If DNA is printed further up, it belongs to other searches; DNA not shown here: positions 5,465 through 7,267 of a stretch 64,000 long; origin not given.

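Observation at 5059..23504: T6SS structural operon without membrane-complex, TssK or TssA genes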

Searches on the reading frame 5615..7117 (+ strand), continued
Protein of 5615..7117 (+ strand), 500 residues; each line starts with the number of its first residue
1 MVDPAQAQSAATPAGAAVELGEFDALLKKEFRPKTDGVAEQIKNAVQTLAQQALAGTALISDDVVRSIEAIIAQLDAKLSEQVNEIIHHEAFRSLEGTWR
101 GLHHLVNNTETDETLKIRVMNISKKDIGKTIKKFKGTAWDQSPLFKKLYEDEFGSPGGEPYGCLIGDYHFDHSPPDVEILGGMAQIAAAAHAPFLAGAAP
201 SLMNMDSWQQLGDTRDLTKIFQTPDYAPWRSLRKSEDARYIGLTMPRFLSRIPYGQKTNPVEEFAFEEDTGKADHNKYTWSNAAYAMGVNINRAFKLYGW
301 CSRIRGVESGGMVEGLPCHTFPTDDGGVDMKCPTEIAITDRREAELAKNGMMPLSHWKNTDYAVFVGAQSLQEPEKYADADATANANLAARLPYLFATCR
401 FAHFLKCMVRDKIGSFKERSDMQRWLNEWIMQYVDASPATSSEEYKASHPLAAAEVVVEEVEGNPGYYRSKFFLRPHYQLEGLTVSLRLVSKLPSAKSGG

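Call 60: search_protein_families(library=pfam, proteins=[L112:2574-3506:+, L112:10285-11175:+], max_evalue=1)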
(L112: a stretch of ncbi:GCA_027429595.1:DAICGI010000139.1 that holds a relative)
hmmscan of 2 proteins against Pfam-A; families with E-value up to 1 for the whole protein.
L112:2574-3506:+ (310 aa): 0 families

L112:10285-11175:+ (296 aa): 0 families

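Call 63: search_protein_families(library=ncbifam, proteins=[L112:2574-3506:+, L112:10285-11175:+, L112:5706-10130:+, L112:4957-5628:+, L094:1623-9908:+, L112:11486-13735:+], max_evalue=1)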
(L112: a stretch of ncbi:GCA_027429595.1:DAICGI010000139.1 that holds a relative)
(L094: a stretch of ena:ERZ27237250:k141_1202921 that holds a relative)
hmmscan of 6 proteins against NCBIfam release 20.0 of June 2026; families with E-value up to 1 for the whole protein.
L112:2574-3506:+ (310 aa): 0 families

L112:10285-11175:+ (296 aa): 1 family
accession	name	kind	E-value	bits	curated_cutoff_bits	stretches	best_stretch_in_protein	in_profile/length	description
TIGR03956.1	rSAM_HydE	equivalog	0.093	12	254.6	1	123-180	285-338/340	[FeFe] hydrogenase H-cluster radical SAM maturase HydE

L112:5706-10130:+ (1474 aa): 3 families
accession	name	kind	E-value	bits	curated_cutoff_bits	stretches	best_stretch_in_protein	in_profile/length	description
TIGR03348.1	VI_IcmF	equivalog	3.2e-86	290.3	388.15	1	43-473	33-458/1168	type VI secretion system membrane subunit TssM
NF038226.1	IcmF_IVB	equivalog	3.6e-09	35.1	1000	1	123-459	28-332/973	type IVB secretion system protein IcmF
NF038216.1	ABZJ_00895_fam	subfamily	0.64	9.9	33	0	28-69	88-131/134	ABZJ_00895 family protein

L112:4957-5628:+ (223 aa): 6 families
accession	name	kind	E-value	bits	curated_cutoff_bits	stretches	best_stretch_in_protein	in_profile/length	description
TIGR03349.1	IV_VI_DotU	subfamily_domain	4.9e-12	46.1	89.95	1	2-198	2-195/211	DotU/TssL family secretion system protein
NF005444.0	PRK07033.1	equivalog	5.9e-05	22.2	520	1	90-202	136-249/438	DotU family type VI secretion system protein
NF038228.1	IcmH_DotU_IVB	equivalog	0.00057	19.3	50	1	83-136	121-174/258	type IVB secretion system protein IcmH/DotU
NF005999.0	PRK08126.1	subfamily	0.00068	18.5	571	1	86-151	148-210/432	hypothetical protein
NF038239.1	T6SS_TssL_short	exception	0.0038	16.7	180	1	94-194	95-193/207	type VI secretion system protein TssL, short form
TIGR01423.1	trypano_reduc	equivalog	0.063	11.8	738.1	1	12-72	67-127/486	trypanothione-disulfide reductase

L094:1623-9908:+ (2761 aa): 1 family
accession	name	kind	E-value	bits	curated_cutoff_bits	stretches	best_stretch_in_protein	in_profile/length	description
TIGR01901.1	adhes_NPXG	domain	7.3e-20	70.7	29.1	1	79-152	2-77/79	filamentous hemagglutinin N-terminal domain-containing protein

L112:11486-13735:+ (749 aa): 1 family
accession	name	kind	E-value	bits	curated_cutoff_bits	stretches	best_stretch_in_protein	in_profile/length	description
NF047779.1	Omp85_fam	subfamily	6.6e-05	22.5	200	1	670-720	360-409/423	Omp85 family outer membrane protein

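Call 87: get_annotated_region(hit=H7, flank=20000)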
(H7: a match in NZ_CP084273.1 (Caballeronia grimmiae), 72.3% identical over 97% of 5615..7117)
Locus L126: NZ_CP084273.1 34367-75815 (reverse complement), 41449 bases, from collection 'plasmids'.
description: Caballeronia grimmiae strain Lep1A1 plasmid p1, complete sequence
organism: Caballeronia grimmiae (NCBI taxid 1071679)
taxonomy: Bacteria; Pseudomonadota; Betaproteobacteria; Burkholderiales; Burkholderiaceae; Caballeronia; Caballeronia grimmiae
host: -; source: Leptoglossus zonatus,Cell culture; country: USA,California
typing (MOB-suite, as given by PLSDB): non-mobilizable
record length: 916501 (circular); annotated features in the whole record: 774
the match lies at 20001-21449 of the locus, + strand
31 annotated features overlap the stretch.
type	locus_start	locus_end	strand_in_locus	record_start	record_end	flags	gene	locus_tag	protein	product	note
CDS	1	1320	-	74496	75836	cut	tssK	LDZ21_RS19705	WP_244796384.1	type VI secretion system baseplate subunit TssK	GO:0033103 - protein secretion by the type VI secretion system [Evidence IEA]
CDS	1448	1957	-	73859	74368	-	tssJ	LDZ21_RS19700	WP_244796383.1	type VI secretion system lipoprotein TssJ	GO:0033103 - protein secretion by the type VI secretion system [Evidence IEA]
CDS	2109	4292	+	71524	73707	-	-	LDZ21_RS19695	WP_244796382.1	CHAT domain-containing protein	-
CDS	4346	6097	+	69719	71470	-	-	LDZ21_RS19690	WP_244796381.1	ShlB/FhaC/HecB family hemolysin secretion/activation protein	GO:0006811 - monoatomic ion transport [Evidence IEA]; GO:0015031 - protein transport [Evidence IEA]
CDS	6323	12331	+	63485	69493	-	-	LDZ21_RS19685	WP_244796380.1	filamentous hemagglutinin N-terminal domain-containing protein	-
CDS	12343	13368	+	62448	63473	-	tssA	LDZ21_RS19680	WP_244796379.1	type VI secretion system protein TssA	-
CDS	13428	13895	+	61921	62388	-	-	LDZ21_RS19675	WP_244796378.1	DUF6484 domain-containing protein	-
CDS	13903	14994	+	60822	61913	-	-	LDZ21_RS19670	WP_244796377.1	DUF2169 domain-containing protein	-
CDS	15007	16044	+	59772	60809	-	-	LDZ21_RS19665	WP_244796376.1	hypothetical protein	-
CDS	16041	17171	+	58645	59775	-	-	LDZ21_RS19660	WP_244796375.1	PAAR-like domain-containing protein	-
CDS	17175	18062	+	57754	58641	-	-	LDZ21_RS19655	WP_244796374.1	hypothetical protein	-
CDS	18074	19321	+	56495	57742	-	-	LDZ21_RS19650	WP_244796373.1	TIGR02270 family protein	GO:0008150 - biological_process [Evidence IEA]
CDS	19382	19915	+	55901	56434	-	tssB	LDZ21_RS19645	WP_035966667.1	type VI secretion system contractile sheath small subunit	GO:0033103 - protein secretion by the type VI secretion system [Evidence IEA]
CDS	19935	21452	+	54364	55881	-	tssC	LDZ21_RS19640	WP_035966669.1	type VI secretion system contractile sheath large subunit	GO:0033103 - protein secretion by the type VI secretion system [Evidence IEA]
CDS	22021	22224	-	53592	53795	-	-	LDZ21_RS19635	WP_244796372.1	hypothetical protein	-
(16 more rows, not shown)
